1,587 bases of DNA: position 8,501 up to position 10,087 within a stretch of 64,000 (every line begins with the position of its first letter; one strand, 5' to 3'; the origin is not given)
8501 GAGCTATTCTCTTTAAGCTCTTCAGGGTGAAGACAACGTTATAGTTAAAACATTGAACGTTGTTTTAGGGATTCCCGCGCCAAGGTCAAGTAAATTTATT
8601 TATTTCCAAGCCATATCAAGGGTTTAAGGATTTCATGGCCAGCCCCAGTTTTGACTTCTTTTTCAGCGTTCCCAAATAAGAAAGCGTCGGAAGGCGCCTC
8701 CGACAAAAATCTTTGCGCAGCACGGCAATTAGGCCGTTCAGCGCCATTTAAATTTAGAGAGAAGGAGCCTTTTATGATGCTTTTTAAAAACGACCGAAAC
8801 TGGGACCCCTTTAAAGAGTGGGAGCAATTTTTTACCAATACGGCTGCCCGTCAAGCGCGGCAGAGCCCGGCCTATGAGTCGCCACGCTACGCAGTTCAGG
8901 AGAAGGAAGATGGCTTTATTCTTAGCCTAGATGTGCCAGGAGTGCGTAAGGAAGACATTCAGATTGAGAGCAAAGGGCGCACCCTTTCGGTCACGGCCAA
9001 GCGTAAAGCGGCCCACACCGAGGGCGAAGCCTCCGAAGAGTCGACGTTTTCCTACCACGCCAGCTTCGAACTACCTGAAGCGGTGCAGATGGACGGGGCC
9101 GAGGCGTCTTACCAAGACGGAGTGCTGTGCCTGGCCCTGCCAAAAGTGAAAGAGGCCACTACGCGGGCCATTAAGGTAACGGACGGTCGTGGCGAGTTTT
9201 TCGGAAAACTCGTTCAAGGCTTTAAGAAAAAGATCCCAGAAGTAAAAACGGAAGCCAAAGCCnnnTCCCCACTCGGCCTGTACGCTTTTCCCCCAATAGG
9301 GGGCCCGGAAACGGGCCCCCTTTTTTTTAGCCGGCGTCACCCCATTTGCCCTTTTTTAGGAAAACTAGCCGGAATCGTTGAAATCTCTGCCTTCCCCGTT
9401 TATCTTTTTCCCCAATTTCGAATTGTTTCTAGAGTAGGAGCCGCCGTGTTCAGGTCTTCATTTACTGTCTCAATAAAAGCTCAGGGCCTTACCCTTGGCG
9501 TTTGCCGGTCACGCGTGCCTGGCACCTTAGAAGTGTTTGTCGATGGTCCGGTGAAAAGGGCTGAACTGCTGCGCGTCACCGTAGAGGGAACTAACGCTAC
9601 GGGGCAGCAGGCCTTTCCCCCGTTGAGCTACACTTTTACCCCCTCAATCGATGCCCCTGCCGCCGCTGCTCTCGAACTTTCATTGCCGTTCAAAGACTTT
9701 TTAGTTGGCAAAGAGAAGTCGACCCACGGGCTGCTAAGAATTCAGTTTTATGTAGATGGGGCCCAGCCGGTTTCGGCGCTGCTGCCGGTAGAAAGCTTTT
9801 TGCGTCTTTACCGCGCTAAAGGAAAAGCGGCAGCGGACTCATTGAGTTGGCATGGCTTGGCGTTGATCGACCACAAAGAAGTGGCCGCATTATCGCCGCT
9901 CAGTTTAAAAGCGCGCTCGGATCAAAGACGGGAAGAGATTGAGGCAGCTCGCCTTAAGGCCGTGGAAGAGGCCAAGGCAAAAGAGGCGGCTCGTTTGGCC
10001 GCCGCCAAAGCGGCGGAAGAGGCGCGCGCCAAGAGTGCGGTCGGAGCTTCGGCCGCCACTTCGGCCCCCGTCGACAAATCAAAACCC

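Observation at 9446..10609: Flavodoxin fused to an unknown 190 aa N-terminal domain via an Ala/Lys/Glu-rich linker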

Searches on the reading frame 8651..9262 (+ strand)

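Call 3: search_protein_families(library=pfam, proteins=[window:8651-9262:+], max_evalue=0.1)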
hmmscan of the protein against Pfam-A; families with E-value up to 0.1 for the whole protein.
window:8651-9262:+ (204 aa): 2 families
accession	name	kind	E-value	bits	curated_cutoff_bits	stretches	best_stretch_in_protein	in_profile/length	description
PF00011.27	HSP20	-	1.5e-16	60.8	20.8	1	83-176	3-101/102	Hsp20/alpha crystallin family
PF17886.7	ArsA_HSP20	-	1.3e-05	25.1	22.5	1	86-160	1-60/63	HSP20-like domain found in ArsA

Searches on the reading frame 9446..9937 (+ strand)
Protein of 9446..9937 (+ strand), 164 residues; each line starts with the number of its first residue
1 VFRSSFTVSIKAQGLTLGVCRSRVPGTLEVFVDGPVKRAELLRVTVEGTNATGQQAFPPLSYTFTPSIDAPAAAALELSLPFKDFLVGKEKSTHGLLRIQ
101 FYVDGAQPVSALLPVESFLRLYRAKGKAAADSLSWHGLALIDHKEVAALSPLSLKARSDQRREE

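Call 5: find_homologous_proteins(query=window:9446-9937:+, max_evalue=0.01)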
Query seq(164 aa) (164 aa): 1 proteins with E <= 0.01 among 432 candidates.
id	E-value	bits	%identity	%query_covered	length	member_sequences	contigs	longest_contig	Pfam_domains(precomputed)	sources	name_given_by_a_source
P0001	3.0e-43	165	64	75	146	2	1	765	-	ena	-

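Call 10: find_homologous_proteins(query=A2, max_evalue=0.01)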
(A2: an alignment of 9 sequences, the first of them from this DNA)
Query A2 (9 sequences) (164 aa, profile of the alignment): 1 proteins with E <= 0.01 among 5521 candidates.
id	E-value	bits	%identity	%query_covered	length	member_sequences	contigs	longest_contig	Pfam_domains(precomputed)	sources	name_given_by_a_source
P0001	2.8e-45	172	64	75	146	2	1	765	-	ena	-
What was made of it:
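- Tried and rejected: The single-sequence and profile searches returned only one fragment, P0001 (calls 5, 10).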

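Call 11: search_solved_structures(query=A2, max_evalue=10)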
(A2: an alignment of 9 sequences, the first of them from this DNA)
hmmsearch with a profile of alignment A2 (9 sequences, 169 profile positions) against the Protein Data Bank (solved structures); distinct sequences matched with E-value up to 10: 3.
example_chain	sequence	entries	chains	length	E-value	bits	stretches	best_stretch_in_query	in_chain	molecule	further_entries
5ks8_C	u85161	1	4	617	0.8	12.7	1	30-82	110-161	Pyruvate carboxylase subunit beta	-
2vuh_B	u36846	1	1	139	1.9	11.5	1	15-56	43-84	HYDROGENASE TRANSCRIPTIONAL REGULATORY PROTEIN HUPR1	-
6hfo_A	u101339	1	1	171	2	11.4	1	26-94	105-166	Tetratricopeptide repeat protein 4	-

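Call 18: search_protein_representatives(protein=window:9446-9937:+)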
Query: 164 residues. Proteins with E-value up to 0.001 (for the whole library): 9; up to 1e-10: 1; up to 1e-30: 0. The best 9 are listed.
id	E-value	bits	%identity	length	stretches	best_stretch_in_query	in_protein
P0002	1.1e-11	61.0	42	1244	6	104-147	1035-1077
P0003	2.4e-09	53.4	47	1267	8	105-141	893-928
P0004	4.9e-09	52.4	29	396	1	17-162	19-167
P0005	1.2e-08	51.2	36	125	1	16-121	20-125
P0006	2.9e-08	49.9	40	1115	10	129-154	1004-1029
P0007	4.2e-08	49.4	31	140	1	13-128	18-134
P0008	1.2e-07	47.9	32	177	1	17-162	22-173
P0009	3.2e-07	46.5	30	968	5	60-118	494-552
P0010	3.9e-04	36.5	29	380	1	13-162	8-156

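Call 26: search_dna_similar(query=window:9446-9937:+, collection=plasmids, mode=protein, max_evalue=0.01)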
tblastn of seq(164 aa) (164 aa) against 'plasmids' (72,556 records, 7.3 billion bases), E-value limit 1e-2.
No match.
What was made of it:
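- Tried and rejected: tblastn of the N-domain against plasmids: no match (call 26).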

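Call 30: find_encoding_contigs(protein=P0010, flank=6000, max_places=4)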
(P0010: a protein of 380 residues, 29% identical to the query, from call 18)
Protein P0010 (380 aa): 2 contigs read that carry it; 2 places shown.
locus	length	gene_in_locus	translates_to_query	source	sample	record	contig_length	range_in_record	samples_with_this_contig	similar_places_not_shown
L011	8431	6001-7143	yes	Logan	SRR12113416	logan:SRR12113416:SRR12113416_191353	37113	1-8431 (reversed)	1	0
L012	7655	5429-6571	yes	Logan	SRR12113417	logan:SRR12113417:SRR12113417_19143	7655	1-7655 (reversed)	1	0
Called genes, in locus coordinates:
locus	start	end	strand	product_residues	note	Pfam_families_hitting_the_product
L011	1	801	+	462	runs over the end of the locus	PF01225:Mur_ligase, PF08245:Mur_ligase_M, PF02875:Mur_ligase_C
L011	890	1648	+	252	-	-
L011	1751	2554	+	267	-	-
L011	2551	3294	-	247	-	PF13085:Fer2_3, PF13183:Fer4_8, PF12838:Fer4_7, PF13534:Fer4_17 (weak)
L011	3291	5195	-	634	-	PF00890:FAD_binding_2, PF01134:GIDA (faint), PF01266:DAO, PF03486:HI0933_like (faint), PF07992:Pyr_redox_2 (faint), PF02910:Succ_DH_flav_C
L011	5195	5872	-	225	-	-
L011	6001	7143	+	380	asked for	PF00258:Flavodoxin_1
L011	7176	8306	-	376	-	PF13173:AAA_14, PF13635:DUF4143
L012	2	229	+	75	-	?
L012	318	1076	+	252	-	-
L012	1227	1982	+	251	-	-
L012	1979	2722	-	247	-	PF13085:Fer2_3, PF13183:Fer4_8, PF12838:Fer4_7, PF13534:Fer4_17 (weak)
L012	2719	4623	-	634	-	PF00890:FAD_binding_2, PF01134:GIDA (faint), PF01266:DAO, PF03486:HI0933_like (faint), PF07992:Pyr_redox_2 (faint), PF02910:Succ_DH_flav_C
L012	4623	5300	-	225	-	-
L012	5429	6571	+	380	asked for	PF00258:Flavodoxin_1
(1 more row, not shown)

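Call 31: find_encoding_contigs(protein=P0004, flank=6000, max_places=4)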
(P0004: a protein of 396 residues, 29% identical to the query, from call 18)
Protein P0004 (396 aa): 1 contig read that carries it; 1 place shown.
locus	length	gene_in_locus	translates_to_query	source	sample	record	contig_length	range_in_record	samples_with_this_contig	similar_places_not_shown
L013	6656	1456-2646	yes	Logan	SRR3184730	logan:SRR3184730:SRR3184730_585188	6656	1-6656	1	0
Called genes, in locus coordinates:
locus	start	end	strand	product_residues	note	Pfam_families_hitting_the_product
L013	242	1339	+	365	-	PF21088:MS_channel_1st, PF00924:MS_channel_2nd, PF21082:MS_channel_3rd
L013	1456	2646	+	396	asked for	PF00258:Flavodoxin_1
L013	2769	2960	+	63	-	-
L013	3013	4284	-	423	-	PF13439:Glyco_transf_4, PF00534:Glycos_transf_1, PF13692:Glyco_trans_1_4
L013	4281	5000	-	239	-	PF13489:Methyltransf_23, PF07021:MetW (weak), PF13847:Methyltransf_31 (weak), PF08241:Methyltransf_11, PF08242:Methyltransf_12, PF13649:Methyltransf_25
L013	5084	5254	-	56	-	-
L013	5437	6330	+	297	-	PF00089:Trypsin, PF13365:Trypsin_2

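Call 32: predict_structure(alignment_id=A4)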
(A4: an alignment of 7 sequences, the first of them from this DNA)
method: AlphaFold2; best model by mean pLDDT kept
length: 164 residues; sequences in the alignment: 7
mean_pLDDT: 88.1   pTM: 0.86
mean pLDDT of the five models: 88.1, 87.6, 87.2, 86.6, 86.1
residues with pLDDT >= 90: 99; 70-90: 53; 50-70: 8; < 50: 4
segments of 3 or more residues with pLDDT < 50: 1-4
pLDDT, mean of each block of 10 residues (from residue 1): 64 89 88 84 96 93 93 93 89 90 92 91 72 87 94 94 91
secondary structure, 60 per line:
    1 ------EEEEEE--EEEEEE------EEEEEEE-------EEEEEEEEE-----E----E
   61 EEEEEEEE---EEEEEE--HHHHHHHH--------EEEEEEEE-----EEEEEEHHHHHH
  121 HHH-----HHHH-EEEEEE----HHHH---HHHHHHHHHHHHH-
elements in order: E7-12 E15-20 E27-33 E41-49 E60-68 E72-77 H80-87 E96-103 E109-114 H115-123 H129-132 E134-139 H144-147 H151-163
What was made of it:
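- Fold: AF2 pLDDT 88, pTM 0.86 (call 32). The fold prediction is confident (call 32).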

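Call 37: search_protein_families(library=pfam, alignment_id=A2, max_evalue=10)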
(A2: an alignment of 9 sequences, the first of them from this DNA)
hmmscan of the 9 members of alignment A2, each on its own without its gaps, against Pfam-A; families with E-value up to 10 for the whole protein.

A. member 1, seq(164 aa): 0 families

B. families by the number of members that match (of 9 scanned): 2 families
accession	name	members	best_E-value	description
PF00190.28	Cupin_1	1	0.11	Cupin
PF09162.16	Tap-RNA_bind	1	0.16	Tap, RNA-binding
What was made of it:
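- Tried and rejected: Consistent weak Pfam hits across 9 N-domains: none (call 37).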

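Call 48: find_encoding_contigs(protein=P0008, flank=3000, max_places=3)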
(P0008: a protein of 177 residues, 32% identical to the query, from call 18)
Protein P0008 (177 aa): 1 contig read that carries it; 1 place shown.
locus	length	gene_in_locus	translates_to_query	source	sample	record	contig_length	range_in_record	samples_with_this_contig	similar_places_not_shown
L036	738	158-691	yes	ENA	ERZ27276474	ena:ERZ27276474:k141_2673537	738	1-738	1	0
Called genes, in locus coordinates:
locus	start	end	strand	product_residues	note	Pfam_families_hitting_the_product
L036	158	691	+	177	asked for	-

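Call 49: find_encoding_contigs(protein=P0005, flank=3000, max_places=3)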
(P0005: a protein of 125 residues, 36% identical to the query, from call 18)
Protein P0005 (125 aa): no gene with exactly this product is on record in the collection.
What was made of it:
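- Tried and rejected: P0005 could not be located (call 49).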

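Call 53: fold_search(model_id=the predicted structure, library=pdb)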
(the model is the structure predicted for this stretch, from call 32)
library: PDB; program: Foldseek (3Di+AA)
matches with E <= 10: 1003; with E <= 0.001: 0
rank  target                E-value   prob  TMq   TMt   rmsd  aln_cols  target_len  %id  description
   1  4fxt_A                1.6e-03  0.99  0.31  0.28   8.9       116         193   14  Crystal structure of a DUF3823 family protein (BACOVA_02663) from Bacteroides ovatus ATCC 8483 at 2.77 A resolution (released 2012-07-25)
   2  4fxt_M                1.6e-03  0.99  0.31  0.28   8.8       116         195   14  Crystal structure of a DUF3823 family protein (BACOVA_02663) from Bacteroides ovatus ATCC 8483 at 2.77 A resolution (released 2012-07-25)
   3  4fxt_D                2.0e-03  0.99  0.31  0.28   8.8       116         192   13  Crystal structure of a DUF3823 family protein (BACOVA_02663) from Bacteroides ovatus ATCC 8483 at 2.77 A resolution (released 2012-07-25)
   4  4fxt_E                2.3e-03  0.98  0.31  0.27   8.8       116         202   13  Crystal structure of a DUF3823 family protein (BACOVA_02663) from Bacteroides ovatus ATCC 8483 at 2.77 A resolution (released 2012-07-25)
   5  4fxt_I                2.6e-03  0.98  0.32  0.28   9.1       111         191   14  Crystal structure of a DUF3823 family protein (BACOVA_02663) from Bacteroides ovatus ATCC 8483 at 2.77 A resolution (released 2012-07-25)
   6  4fxt_C                2.8e-03  0.98  0.31  0.28   8.8       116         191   13  Crystal structure of a DUF3823 family protein (BACOVA_02663) from Bacteroides ovatus ATCC 8483 at 2.77 A resolution (released 2012-07-25)
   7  4fxt_N                2.9e-03  0.98  0.31  0.28   8.7       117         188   13  Crystal structure of a DUF3823 family protein (BACOVA_02663) from Bacteroides ovatus ATCC 8483 at 2.77 A resolution (released 2012-07-25)
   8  4fxt_F                3.1e-03  0.98  0.31  0.27   8.8       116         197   13  Crystal structure of a DUF3823 family protein (BACOVA_02663) from Bacteroides ovatus ATCC 8483 at 2.77 A resolution (released 2012-07-25)
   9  4fxt_K                3.4e-03  0.98  0.32  0.28   9.1       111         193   14  Crystal structure of a DUF3823 family protein (BACOVA_02663) from Bacteroides ovatus ATCC 8483 at 2.77 A resolution (released 2012-07-25)
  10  4fxt_J                3.9e-03  0.97  0.31  0.27   8.8       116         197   13  Crystal structure of a DUF3823 family protein (BACOVA_02663) from Bacteroides ovatus ATCC 8483 at 2.77 A resolution (released 2012-07-25)
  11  4fxt_G                4.3e-03  0.97  0.31  0.27   8.8       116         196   13  Crystal structure of a DUF3823 family protein (BACOVA_02663) from Bacteroides ovatus ATCC 8483 at 2.77 A resolution (released 2012-07-25)
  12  2hvb_A                5.4e-03  0.99  0.34  0.46   9.0       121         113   12  Crystal structure of hypothetical protein PH1083 from Pyrococcus horikoshii OT3 (released 2007-01-28)
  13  3p2d_B                5.7e-03  0.66  0.29  0.16  10.9       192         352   13  Crystal structure of arrestin-3 reveals the basis of the difference in receptor binding between two non-visual subtype (released 2011-01-26)
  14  4c4u_A                8.5e-03  0.92  0.30  0.38   7.4       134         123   12  Superoxide reductase (Neelaredoxin) from Archaeoglobus fulgidus E12Q mutant in the reduced form (released 2014-08-06)
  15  3fn9_C                8.5e-03  0.84  0.31  0.10  11.1       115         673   16  Crystal structure of putative beta-galactosidase from bacteroides fragilis (released 2009-01-13)
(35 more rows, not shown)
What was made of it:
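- On Superoxide reductase / neelaredoxin-like β-sandwich: The Foldseek hits are weak (E ≥ 8.5e-3, TM ≤ 0.38 to SOR entries; call 53).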

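Call 60: search_protein_families(library=pfam, proteins=[L011:5198-5872:-], max_evalue=0.001)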
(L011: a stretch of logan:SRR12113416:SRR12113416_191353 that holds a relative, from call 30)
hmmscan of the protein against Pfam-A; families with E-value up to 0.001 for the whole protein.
L011:5198-5872:- (225 aa): 1 family
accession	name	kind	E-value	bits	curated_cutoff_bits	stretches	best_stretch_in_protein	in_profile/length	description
PF01127.27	Sdh_cyt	-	0.00045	20.7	25.8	0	89-209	2-118/122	Succinate dehydrogenase/Fumarate reductase transmembrane subunit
